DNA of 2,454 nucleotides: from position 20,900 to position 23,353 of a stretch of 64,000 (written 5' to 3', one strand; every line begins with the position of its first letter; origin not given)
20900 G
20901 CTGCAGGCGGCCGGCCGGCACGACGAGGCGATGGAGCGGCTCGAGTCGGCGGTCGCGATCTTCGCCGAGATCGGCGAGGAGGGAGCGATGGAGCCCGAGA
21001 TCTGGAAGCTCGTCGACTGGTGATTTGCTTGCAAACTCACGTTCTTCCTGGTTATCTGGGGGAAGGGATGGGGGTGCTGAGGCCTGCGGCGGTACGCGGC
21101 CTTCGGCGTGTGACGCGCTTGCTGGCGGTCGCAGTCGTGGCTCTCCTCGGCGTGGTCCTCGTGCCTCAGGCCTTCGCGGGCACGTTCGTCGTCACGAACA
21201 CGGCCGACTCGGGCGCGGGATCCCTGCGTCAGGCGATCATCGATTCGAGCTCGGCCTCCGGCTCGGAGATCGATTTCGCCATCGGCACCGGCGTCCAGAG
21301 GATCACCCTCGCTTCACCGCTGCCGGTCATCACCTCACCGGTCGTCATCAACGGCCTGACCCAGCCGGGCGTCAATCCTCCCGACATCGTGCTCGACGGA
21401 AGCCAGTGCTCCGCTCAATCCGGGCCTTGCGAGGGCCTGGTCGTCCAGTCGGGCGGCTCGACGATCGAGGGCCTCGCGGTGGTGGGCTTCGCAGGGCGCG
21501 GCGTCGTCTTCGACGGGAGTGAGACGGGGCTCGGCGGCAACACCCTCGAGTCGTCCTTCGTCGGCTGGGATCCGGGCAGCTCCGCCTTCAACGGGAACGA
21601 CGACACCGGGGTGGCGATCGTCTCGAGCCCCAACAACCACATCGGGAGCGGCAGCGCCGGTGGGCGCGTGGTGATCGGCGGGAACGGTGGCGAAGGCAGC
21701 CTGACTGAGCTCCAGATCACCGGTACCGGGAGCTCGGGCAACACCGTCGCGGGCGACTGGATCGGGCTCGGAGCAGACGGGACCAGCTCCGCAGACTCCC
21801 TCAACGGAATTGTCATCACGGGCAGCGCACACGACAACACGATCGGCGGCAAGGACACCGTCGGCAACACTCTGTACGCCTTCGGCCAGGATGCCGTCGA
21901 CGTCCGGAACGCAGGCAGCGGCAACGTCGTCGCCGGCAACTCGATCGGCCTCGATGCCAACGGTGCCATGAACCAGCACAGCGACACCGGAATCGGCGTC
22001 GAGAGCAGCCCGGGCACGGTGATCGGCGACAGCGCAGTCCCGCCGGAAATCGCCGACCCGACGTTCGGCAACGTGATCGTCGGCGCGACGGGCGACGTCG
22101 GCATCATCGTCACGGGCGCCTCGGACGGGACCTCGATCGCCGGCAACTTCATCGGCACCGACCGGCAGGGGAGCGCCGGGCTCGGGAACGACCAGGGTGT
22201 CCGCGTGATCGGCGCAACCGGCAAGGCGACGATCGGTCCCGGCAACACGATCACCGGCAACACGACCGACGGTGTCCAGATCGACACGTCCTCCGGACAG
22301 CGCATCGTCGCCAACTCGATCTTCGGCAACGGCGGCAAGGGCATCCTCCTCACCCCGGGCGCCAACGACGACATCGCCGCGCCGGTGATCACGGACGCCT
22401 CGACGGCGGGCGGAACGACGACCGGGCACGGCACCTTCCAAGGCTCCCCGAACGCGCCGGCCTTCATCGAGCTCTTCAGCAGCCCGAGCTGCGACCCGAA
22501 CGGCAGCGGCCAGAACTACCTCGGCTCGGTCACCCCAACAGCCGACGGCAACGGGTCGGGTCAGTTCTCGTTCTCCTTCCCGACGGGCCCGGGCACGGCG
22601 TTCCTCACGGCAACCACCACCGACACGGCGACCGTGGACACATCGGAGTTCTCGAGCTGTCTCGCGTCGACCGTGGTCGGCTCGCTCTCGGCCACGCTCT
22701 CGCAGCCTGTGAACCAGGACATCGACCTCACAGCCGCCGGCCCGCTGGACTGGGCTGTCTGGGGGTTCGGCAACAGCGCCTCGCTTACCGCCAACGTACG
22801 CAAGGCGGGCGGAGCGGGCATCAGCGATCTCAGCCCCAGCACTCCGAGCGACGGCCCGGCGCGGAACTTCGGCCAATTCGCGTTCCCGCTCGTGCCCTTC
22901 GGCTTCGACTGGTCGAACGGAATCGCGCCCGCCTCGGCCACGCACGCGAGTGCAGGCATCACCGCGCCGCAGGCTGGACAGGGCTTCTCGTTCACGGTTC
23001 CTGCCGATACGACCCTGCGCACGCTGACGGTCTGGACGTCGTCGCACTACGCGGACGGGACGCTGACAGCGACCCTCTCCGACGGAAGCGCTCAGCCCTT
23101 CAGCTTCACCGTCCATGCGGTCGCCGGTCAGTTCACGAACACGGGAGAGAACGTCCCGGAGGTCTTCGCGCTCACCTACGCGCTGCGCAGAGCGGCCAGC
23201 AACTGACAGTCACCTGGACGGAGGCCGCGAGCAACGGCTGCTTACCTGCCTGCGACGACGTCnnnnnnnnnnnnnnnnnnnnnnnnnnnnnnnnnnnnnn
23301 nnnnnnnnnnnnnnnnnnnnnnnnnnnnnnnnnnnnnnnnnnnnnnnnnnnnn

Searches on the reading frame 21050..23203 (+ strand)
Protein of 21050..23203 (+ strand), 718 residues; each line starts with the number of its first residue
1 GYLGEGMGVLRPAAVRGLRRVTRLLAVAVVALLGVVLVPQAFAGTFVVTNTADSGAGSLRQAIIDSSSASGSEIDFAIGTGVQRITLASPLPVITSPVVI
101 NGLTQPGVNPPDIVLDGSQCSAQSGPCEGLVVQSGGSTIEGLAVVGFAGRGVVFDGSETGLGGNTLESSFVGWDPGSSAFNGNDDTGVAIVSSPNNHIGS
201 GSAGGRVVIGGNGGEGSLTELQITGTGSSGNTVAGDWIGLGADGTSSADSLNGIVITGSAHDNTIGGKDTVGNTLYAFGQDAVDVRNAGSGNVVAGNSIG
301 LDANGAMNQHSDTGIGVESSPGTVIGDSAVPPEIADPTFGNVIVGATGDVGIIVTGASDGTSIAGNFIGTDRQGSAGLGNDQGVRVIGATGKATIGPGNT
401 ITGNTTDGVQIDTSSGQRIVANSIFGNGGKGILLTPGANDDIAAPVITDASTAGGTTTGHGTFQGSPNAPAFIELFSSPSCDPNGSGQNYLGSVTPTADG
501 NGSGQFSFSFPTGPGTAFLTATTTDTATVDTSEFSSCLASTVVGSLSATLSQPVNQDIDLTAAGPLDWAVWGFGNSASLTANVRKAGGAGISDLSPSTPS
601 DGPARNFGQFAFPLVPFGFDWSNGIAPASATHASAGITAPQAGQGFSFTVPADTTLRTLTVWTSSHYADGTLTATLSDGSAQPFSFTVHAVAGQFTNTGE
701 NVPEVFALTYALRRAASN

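Call 7: search_protein_families(library=pfam, proteins=[window:21050-23203:+], max_evalue=0.1)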
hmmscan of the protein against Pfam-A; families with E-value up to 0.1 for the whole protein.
window:21050-23203:+ (718 aa): 2 families
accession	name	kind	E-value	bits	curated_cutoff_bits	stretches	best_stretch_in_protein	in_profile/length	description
PF05048.19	NosD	-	0.00012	22.1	23.6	1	379-453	80-151/212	Periplasmic copper-binding protein (NosD)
PF13229.12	Beta_helix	-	0.0044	17.1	25.9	1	351-461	48-148/158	Right handed beta helix region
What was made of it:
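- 21068..23179 (+): 5' part of the gene. It carries an ATG preceded by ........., a predicted signal peptide (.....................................|G) and a right-handed beta-helix (NosD / Beta_helix / CSLREA type). A beta-sandwich-like region (my reading of the sequence, no tool result) ends in ...VFALTY. Weak Pfam NosD and Beta_helix hits (call 7).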

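Call 8: search_protein_families(library=ncbifam, proteins=[window:21050-23203:+], max_evalue=0.1)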
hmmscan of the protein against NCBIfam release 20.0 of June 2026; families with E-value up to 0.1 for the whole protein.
window:21050-23203:+ (718 aa): 0 families
